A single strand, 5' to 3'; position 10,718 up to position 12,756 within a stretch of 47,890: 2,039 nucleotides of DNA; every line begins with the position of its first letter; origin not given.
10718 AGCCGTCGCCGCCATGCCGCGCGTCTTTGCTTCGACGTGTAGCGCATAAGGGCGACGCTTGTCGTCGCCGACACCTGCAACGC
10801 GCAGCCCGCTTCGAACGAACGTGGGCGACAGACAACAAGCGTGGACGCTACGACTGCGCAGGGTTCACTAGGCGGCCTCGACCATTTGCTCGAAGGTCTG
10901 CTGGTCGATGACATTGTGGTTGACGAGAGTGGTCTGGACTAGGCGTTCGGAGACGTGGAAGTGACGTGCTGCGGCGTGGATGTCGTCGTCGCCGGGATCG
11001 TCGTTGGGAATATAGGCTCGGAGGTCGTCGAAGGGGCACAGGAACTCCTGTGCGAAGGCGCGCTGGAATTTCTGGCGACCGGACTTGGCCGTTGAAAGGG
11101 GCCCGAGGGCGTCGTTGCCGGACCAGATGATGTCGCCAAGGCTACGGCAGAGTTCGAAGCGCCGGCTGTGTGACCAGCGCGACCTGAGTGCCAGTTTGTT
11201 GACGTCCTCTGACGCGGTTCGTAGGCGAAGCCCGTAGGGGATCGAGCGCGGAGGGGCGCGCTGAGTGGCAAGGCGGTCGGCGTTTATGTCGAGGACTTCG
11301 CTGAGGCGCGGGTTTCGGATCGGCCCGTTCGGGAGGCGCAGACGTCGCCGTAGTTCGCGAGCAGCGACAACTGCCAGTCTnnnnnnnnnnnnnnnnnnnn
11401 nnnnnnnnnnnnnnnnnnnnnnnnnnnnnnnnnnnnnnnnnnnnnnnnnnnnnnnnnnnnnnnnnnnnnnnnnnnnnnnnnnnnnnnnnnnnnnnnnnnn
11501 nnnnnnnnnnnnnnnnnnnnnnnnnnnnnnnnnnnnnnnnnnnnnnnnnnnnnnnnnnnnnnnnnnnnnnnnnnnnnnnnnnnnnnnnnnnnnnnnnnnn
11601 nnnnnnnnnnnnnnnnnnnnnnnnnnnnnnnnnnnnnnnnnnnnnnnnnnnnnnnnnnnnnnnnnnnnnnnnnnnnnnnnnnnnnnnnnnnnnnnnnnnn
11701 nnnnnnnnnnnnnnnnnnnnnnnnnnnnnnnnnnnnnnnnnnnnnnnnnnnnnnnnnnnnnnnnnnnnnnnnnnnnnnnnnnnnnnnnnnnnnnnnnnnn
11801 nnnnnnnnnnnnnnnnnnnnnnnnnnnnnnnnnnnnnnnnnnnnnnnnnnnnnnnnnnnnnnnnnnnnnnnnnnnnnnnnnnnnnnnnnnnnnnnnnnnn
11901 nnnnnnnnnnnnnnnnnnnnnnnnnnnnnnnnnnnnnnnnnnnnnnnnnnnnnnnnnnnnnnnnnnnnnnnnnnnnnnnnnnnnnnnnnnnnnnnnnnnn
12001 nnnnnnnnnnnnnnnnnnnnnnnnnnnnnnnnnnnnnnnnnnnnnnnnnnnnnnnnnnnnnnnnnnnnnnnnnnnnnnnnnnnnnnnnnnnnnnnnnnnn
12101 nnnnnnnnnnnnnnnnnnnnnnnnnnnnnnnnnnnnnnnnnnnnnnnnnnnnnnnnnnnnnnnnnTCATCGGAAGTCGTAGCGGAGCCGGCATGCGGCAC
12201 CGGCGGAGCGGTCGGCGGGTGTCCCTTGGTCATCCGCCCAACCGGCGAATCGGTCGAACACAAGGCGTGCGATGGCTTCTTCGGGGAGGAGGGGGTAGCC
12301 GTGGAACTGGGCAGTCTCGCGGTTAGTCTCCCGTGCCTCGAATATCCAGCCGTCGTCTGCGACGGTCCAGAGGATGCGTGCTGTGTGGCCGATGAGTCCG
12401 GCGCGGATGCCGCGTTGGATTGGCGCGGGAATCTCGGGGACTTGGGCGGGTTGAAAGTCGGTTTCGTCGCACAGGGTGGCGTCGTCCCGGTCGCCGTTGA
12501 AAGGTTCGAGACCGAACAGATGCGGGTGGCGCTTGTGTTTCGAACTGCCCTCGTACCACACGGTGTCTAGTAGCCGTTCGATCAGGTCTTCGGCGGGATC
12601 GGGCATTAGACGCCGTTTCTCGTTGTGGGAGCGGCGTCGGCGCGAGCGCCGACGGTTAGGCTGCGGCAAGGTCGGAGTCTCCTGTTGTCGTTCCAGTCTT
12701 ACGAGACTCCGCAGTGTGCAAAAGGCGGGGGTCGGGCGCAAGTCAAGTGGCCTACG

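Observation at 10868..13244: Uncharacterised three-gene cassette in reverse orientation between ychF and the liv operon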

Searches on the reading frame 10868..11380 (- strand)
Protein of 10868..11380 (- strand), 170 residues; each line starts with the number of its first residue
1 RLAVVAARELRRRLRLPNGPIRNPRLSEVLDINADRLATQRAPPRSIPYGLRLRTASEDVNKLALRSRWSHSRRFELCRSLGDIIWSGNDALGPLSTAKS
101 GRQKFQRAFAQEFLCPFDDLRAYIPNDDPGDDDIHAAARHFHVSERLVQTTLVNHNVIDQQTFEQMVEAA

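Call 69: search_solved_structures(query=A7, max_evalue=10, show_alignments=4)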
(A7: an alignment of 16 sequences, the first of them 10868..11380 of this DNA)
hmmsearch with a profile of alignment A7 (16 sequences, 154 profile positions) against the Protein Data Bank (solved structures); distinct sequences matched with E-value up to 10: 2.
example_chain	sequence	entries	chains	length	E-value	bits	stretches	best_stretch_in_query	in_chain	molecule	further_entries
6cmv_A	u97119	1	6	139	0.025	17.8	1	119-152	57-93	Transcriptional regulator Lrs14-like protein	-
7t5t_A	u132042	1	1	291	0.14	15.3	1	62-134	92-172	CapP toxin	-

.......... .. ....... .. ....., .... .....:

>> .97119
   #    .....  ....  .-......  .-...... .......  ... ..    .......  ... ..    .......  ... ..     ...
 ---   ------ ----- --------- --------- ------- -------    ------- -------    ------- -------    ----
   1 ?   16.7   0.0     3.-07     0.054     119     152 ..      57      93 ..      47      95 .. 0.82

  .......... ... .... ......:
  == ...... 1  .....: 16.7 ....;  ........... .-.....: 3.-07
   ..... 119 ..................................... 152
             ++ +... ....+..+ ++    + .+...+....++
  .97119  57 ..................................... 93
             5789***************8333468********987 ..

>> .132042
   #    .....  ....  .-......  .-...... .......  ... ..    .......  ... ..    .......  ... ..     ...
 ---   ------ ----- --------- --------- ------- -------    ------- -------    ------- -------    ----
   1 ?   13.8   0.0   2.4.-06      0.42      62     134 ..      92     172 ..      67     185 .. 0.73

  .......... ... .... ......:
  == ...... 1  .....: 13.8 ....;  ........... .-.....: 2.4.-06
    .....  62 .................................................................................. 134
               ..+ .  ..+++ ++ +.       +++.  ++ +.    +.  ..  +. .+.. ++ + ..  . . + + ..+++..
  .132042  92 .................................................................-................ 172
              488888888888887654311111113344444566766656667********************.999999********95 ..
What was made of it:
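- On ImmA/IrrE (Peptidase_M78, COG2856) metallopeptidases: The motif aligns to R342-S-L-G-D346 (call 69).
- On RosmerTA: The HTH-like segment is C-terminal (call 69).
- Tried and rejected: The HMM alignment to CapP corrected it to R342-S-L-G-D346 (call 69).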

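Call 70: search_protein_families(library=pfam, alignment_id=A7, max_evalue=1)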
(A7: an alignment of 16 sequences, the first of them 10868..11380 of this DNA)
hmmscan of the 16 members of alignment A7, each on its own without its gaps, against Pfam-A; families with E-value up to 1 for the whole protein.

A. member 1, window:10868-11380:- (170 aa): 0 families

B. families by the number of members that match (of 16 scanned): 19 families
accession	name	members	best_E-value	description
PF06114.19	Peptidase_M78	11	1.2e-05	IrrE N-terminal-like domain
PF12728.13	HTH_17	3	0.00043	Helix-turn-helix domain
PF08281.18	Sigma70_r4_2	3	0.00092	Sigma-70, region 4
PF08220.18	HTH_DeoR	2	0.0012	DeoR-like helix-turn-helix domain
PF00376.29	MerR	2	0.023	MerR family regulatory protein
PF13518.12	HTH_28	1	0.0016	Helix-turn-helix domain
PF13542.12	HTH_Tnp_ISL3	1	0.0086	Helix-turn-helix domain of transposase family ISL3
PF09860.14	DUF2087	1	0.029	Uncharacterized protein conserved in bacteria (DUF2087)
PF13556.12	HTH_30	1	0.038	PucR C-terminal helix-turn-helix domain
PF11629.13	Mst1_SARAH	1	0.049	C terminal SARAH domain of Mst1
PF11529.14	AvrL567-A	1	0.07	Melampsora lini avirulence protein AvrL567-A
PF04218.19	CENP-B_N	1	0.088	CENP-B N-terminal DNA-binding domain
PF08750.16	CNP1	1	0.091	CNP1-like family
PF02001.22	DUF134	1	0.13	Protein of unknown function DUF134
PF13384.12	HTH_23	1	0.13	Homeodomain-like domain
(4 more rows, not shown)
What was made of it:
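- On ImmA/IrrE (Peptidase_M78, COG2856) metallopeptidases: PF06114 is hit by 11 of 16 family members' C-terminal segments, best E 1.2e-5, although the window's own segment is below threshold (call 70).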

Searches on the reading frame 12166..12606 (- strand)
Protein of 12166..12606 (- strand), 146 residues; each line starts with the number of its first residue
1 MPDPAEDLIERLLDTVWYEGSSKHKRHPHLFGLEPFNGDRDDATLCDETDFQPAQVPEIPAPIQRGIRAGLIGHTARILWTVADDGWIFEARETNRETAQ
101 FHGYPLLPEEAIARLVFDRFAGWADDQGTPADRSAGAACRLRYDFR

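Call 8: search_solved_structures(query=window:12166-12606:-, max_evalue=10, show_alignments=2)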
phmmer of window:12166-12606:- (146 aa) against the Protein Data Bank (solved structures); distinct sequences matched with E-value up to 10: 1.
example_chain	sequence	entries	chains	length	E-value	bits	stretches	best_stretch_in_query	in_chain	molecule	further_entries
8h2i_cU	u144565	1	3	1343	1.8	11.9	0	55-92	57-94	P22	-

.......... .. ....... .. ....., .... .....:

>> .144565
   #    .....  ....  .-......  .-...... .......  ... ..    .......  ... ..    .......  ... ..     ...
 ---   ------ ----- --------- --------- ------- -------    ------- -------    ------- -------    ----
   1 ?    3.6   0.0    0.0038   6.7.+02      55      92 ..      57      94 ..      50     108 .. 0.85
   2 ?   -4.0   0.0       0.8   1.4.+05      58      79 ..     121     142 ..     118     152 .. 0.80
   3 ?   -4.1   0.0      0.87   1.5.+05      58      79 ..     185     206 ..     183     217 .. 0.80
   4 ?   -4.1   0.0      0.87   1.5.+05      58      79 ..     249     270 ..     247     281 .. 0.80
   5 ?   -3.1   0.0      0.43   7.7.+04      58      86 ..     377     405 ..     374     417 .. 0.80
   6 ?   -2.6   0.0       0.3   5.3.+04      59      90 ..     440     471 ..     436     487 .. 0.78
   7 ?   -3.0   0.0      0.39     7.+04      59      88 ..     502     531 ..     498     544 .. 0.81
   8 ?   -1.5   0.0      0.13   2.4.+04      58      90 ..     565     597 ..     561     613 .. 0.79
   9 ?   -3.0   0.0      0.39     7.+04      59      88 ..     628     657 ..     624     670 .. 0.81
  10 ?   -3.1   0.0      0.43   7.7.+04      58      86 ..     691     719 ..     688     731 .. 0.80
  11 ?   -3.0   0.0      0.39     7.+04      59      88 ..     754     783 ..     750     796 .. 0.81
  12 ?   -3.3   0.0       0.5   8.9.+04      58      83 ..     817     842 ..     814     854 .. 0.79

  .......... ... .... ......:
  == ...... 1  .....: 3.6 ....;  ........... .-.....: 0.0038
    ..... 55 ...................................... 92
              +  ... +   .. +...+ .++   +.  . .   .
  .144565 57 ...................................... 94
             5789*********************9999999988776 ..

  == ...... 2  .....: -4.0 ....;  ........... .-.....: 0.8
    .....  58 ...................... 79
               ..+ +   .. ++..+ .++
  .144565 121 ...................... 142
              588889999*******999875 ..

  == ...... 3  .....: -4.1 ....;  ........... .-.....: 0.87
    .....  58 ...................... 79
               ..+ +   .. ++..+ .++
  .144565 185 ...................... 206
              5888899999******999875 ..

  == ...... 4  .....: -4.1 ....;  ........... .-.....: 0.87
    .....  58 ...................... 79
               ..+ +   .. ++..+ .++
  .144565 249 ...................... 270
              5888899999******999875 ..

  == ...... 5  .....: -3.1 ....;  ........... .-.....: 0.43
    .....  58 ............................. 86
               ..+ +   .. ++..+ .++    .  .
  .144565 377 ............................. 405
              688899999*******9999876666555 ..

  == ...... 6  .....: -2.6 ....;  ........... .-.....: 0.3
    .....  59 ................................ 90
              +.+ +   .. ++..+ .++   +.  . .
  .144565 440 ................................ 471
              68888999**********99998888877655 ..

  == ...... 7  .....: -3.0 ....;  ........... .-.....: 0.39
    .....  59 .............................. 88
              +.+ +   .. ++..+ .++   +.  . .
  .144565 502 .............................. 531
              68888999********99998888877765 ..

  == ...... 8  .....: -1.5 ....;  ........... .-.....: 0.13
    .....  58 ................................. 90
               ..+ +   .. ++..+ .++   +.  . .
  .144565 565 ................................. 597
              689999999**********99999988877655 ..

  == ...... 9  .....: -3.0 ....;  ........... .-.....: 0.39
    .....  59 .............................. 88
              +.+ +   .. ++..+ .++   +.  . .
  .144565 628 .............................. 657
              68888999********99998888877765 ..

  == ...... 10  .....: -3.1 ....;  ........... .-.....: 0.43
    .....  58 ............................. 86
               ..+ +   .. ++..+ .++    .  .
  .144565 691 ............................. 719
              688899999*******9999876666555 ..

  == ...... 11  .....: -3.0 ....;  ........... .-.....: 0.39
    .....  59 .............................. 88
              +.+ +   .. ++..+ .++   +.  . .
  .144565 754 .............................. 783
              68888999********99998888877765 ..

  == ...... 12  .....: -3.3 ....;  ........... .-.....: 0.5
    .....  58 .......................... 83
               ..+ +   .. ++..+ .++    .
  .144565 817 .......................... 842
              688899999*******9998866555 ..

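Call 11: find_homologous_proteins(query=window:12166-12606:-)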
Query window:12166-12606:- (146 aa): 98 proteins with E <= 0.001 among 136 candidates.
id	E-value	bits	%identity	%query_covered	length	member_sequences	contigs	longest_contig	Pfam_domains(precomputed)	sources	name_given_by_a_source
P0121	6.9e-97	340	100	100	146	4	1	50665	-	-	-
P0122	4.0e-79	282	84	100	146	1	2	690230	-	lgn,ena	-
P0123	1.0e-78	281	84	100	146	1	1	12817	-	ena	-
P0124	7.5e-78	278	84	100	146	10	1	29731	-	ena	-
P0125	7.6e-78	278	80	100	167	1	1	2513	-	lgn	-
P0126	2.6e-76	273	80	100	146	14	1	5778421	-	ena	-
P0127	2.7e-76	273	81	100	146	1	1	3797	-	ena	-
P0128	2.8e-76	273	81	100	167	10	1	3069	-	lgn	-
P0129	5.2e-76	272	78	100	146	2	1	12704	-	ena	-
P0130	1.9e-75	270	79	100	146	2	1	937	-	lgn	-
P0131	3.6e-75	269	79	100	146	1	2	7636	-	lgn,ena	-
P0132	4.2e-75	269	79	100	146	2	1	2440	-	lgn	-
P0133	1.2e-73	264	79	99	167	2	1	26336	-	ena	-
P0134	1.3e-73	264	79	100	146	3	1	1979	-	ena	-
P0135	2.7e-73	263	79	100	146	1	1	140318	-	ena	-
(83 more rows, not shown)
